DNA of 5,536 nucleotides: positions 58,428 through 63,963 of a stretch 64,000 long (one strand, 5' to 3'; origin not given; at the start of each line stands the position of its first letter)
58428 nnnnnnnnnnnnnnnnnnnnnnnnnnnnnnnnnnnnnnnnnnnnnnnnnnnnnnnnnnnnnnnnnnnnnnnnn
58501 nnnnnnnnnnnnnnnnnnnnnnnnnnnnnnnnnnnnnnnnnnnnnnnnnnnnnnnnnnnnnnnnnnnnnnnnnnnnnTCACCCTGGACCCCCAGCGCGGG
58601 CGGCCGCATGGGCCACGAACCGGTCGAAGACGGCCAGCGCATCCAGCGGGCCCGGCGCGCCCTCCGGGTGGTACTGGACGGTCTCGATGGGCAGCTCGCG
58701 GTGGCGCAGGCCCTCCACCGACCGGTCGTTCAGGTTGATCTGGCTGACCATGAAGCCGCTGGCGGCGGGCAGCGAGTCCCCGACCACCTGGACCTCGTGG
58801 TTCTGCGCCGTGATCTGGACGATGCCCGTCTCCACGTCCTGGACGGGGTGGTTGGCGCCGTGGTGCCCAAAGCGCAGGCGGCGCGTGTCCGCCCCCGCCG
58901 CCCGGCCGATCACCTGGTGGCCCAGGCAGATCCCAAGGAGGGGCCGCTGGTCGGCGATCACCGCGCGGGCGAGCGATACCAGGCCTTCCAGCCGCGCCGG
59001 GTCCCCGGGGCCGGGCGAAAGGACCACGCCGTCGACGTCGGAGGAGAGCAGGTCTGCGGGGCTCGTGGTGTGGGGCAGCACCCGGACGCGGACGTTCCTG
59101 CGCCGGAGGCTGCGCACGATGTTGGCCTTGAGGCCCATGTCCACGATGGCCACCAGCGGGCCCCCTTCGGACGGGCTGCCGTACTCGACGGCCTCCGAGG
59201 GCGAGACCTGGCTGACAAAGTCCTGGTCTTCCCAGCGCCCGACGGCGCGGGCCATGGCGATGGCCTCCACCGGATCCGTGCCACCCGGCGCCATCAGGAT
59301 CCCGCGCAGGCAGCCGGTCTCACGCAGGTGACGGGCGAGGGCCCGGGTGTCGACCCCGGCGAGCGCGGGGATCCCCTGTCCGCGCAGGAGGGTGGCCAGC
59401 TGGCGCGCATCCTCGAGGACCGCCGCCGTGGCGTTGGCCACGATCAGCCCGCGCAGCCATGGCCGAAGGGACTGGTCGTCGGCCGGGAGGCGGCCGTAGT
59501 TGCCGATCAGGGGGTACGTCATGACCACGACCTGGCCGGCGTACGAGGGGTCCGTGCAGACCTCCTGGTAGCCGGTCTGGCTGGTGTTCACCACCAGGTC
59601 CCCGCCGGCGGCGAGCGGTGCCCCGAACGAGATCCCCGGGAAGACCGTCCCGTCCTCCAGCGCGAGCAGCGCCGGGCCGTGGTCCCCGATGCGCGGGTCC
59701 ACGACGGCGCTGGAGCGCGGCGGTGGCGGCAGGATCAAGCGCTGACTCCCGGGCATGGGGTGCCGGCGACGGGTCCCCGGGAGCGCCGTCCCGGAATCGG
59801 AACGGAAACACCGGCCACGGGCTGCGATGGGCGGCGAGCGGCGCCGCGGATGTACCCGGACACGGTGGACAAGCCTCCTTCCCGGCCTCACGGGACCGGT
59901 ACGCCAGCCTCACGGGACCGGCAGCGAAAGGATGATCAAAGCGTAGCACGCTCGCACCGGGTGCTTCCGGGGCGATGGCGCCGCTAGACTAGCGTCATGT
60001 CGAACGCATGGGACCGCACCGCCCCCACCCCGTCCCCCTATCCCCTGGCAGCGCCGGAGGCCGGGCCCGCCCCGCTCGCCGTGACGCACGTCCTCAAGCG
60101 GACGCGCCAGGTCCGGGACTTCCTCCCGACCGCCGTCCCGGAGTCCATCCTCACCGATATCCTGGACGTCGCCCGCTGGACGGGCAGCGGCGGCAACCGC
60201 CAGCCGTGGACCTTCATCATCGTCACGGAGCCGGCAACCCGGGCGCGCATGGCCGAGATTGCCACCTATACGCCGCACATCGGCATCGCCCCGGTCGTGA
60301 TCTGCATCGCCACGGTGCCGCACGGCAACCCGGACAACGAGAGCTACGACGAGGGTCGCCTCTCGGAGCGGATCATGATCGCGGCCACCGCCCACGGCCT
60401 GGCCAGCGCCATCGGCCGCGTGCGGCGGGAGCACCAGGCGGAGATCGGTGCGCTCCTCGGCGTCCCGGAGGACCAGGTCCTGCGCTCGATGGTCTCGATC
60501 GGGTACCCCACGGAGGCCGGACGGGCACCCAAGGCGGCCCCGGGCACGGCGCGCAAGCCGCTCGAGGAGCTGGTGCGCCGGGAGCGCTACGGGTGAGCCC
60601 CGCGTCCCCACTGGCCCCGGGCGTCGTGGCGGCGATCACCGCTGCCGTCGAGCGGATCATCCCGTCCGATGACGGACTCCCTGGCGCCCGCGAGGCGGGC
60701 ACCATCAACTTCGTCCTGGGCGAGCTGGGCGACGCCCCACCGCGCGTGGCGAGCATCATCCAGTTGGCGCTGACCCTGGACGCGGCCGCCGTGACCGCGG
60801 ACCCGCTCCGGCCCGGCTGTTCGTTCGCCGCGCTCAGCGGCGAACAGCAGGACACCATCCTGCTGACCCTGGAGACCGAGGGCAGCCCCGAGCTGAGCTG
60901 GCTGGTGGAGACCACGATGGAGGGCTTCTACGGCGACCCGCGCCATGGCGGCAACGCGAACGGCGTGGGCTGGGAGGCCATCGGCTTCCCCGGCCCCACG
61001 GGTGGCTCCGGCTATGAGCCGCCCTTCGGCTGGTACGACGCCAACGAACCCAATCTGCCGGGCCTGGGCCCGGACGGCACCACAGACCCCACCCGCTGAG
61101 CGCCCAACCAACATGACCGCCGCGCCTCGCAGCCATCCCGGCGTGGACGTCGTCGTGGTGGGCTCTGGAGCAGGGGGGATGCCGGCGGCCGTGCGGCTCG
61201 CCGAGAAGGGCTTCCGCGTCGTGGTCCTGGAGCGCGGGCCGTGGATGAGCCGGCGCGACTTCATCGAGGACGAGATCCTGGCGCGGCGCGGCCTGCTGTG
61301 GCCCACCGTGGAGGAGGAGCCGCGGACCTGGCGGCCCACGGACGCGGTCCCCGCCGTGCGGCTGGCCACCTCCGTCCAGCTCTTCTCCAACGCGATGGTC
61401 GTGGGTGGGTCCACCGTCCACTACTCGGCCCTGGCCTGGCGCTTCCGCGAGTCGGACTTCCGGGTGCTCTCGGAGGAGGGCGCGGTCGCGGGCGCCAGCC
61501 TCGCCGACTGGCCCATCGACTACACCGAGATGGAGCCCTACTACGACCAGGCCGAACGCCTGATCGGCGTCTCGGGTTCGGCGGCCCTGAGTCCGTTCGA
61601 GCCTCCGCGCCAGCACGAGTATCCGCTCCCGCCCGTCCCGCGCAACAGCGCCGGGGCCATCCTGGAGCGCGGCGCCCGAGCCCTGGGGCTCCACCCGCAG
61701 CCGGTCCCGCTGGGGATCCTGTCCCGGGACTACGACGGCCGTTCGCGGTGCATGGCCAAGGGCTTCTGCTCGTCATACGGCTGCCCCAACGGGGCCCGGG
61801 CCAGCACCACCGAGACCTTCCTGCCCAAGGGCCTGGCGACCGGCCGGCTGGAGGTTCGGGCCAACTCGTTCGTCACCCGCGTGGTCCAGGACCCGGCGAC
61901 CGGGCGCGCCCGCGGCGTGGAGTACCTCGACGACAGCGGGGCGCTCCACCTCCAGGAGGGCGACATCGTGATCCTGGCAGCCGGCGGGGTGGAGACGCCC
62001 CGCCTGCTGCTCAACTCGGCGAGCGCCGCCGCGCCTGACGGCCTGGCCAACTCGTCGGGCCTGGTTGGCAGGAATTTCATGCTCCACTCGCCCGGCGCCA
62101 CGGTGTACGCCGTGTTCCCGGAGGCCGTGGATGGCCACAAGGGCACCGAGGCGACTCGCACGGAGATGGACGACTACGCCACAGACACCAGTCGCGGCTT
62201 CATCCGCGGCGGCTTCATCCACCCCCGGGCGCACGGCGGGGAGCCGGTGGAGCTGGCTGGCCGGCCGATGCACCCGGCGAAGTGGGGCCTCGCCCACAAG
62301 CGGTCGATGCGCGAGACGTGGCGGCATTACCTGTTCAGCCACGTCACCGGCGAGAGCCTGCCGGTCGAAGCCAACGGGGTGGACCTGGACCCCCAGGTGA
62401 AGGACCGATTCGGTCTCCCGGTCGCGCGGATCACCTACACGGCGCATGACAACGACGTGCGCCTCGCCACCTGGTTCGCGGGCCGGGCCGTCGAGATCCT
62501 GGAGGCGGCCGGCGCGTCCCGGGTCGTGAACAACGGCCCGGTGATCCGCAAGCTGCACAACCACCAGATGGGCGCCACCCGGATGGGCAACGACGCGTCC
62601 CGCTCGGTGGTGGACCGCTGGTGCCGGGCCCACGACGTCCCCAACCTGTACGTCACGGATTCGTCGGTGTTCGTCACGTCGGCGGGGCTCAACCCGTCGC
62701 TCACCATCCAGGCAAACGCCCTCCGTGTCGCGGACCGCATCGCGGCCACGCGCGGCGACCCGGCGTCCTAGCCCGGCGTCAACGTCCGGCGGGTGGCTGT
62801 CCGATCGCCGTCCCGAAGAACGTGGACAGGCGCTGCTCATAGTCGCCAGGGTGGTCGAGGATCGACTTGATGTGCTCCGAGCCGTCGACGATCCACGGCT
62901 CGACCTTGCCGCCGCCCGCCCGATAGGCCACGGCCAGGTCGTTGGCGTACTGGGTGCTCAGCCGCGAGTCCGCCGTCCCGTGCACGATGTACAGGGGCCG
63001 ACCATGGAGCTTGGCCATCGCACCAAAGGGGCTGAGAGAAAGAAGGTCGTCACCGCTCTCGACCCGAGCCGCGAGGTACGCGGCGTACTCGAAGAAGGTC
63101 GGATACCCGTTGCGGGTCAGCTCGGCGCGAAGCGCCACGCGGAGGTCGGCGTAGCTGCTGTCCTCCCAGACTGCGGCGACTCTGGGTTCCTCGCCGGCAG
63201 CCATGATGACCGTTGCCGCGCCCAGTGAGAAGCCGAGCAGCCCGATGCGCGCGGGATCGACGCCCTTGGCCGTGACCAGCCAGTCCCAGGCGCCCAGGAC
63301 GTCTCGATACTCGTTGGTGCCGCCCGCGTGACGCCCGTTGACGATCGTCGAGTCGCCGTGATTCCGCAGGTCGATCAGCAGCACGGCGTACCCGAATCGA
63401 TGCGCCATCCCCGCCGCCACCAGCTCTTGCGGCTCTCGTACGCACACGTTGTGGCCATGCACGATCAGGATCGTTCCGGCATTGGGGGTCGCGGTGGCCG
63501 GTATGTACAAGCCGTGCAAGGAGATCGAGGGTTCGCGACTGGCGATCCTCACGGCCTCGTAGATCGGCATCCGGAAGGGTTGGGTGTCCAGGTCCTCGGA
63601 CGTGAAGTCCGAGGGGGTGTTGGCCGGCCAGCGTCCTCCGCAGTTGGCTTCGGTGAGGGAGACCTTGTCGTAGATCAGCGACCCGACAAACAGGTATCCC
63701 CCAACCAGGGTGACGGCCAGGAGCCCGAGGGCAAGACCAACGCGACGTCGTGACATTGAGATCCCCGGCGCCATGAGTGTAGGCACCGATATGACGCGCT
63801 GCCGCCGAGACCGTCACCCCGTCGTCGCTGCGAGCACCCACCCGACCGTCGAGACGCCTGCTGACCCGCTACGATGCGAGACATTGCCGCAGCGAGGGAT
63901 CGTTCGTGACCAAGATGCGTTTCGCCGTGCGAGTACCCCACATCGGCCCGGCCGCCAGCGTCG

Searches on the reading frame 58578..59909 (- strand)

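Call 53: search_protein_families(library=pfam, proteins=[window:58578-59909:-], max_evalue=0.1)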
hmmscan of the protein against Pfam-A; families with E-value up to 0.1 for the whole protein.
window:58578-59909:- (443 aa): 4 families
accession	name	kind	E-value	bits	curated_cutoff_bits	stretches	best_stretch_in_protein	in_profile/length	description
PF00117.34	GATase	-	9.6e-44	149.8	22.8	1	255-432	2-188/190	Glutamine amidotransferase class-I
PF00988.28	CPSase_sm_chain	-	1.5e-39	135.1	27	1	82-204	1-125/126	Carbamoyl-phosphate synthase small chain, CPSase domain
PF07722.19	Peptidase_C26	-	6e-06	26.6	20.5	1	301-382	85-163/219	Peptidase C26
PF01965.30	DJ-1_PfpI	-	0.044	14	26.6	0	282-345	52-118/165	DJ-1/PfpI family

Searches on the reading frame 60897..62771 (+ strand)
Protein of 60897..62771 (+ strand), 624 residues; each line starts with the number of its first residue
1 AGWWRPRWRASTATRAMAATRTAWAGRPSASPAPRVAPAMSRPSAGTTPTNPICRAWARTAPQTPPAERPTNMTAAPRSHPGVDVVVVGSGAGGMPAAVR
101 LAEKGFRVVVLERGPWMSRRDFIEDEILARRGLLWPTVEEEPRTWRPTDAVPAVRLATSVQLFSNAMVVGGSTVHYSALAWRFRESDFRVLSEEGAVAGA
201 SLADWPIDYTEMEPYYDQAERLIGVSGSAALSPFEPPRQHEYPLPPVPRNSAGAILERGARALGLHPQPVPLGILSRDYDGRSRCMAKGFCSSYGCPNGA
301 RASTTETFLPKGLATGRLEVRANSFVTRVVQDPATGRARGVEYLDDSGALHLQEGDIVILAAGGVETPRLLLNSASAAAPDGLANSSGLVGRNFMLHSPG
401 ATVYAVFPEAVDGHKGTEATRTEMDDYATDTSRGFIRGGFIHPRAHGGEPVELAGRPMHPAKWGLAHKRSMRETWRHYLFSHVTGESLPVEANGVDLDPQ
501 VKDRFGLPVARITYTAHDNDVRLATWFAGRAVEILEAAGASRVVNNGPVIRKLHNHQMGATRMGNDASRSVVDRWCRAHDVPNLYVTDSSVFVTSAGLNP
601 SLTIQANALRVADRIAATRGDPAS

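Call 53: search_protein_families(library=pfam, proteins=[window:60897-62771:+], max_evalue=0.1)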
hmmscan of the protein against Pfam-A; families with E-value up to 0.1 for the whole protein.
window:60897-62771:+ (624 aa): 15 families
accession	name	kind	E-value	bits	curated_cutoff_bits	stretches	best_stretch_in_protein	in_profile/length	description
PF05199.19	GMC_oxred_C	-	9.2e-23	81.8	24.6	1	489-608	1-139/139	GMC oxidoreductase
PF00732.25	GMC_oxred_N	-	1.6e-17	64.5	23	1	209-397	60-216/218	GMC oxidoreductase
PF00890.30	FAD_binding_2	-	4.4e-10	39.7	20.4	1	84-115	1-32/414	FAD binding domain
PF13450.12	NAD_binding_8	-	4.2e-06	27.4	21.9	1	87-115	1-29/68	NAD(P)-binding Rossmann-like domain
PF07992.20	Pyr_redox_2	-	8e-06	25.9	26.1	1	84-123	2-31/291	Pyridine nucleotide-disulphide oxidoreductase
PF12831.13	FAD_oxidored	-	8.6e-06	25.7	27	1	84-116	1-33/416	FAD dependent oxidoreductase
PF01266.30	DAO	-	2.7e-05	24.3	27.9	1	84-116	1-33/353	FAD dependent oxidoreductase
PF01494.25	FAD_binding_3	-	0.00018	21.3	22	1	83-118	2-37/349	FAD binding domain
PF03486.20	HI0933_like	-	0.00028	20.8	50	1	84-119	2-37/244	HI0933-like protein Rossmann domain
PF01946.23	Thi4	-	0.00033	20.4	26.2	1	83-113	18-49/235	Thi4 family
PF13738.12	Pyr_redox_3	-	0.015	15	30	1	86-114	1-30/305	Pyridine nucleotide-disulphide oxidoreductase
PF01134.28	GIDA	-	0.029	13.9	22.1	1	84-111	1-28/391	Glucose inhibited division protein A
PF23433.1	DUF7119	-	0.035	14.4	30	1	549-583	41-75/141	Family of unknown function (DUF7119)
PF05834.18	Lycopene_cycl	-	0.041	13.4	23.4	1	84-117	1-36/380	Lycopene cyclase protein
PF00070.33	Pyr_redox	-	0.052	14.5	22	0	85-118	2-35/82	Pyridine nucleotide-disulphide oxidoreductase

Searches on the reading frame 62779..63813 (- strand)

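Call 53: search_protein_families(library=pfam, proteins=[window:62779-63813:-], max_evalue=0.1)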
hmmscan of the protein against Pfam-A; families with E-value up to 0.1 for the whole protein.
window:62779-63813:- (344 aa): 9 families
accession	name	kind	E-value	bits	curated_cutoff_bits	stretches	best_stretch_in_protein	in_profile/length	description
PF00326.27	Peptidase_S9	-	8e-11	42.3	22.6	1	140-335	13-208/213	Prolyl oligopeptidase family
PF12697.13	Abhydrolase_6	-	1.5e-08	36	26.3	1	115-324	1-213/217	Alpha/beta hydrolase family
PF00561.26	Abhydrolase_1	-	2.5e-08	34.3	25.8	1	114-250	2-133/245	alpha/beta hydrolase fold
PF12146.15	Hydrolase_4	-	1.3e-06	28.4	27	1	111-212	3-101/239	Serine aminopeptidase, S33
PF02129.25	Peptidase_S15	-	2.7e-06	27.7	23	1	138-226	48-134/262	X-Pro dipeptidyl-peptidase (S15 family)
PF20434.5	BD-FAE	-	0.0034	17.4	26.8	0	102-226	3-147/215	BD-FAE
PF12740.14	PETase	-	0.0063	16.4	28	1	102-215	44-152/263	PET hydrolase-like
PF01738.24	DLH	-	0.01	15.9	21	1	160-215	68-124/217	Dienelactone hydrolase family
PF05448.18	AXE1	-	0.023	13.9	21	1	169-248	157-237/321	Acetyl xylan esterase (AXE1)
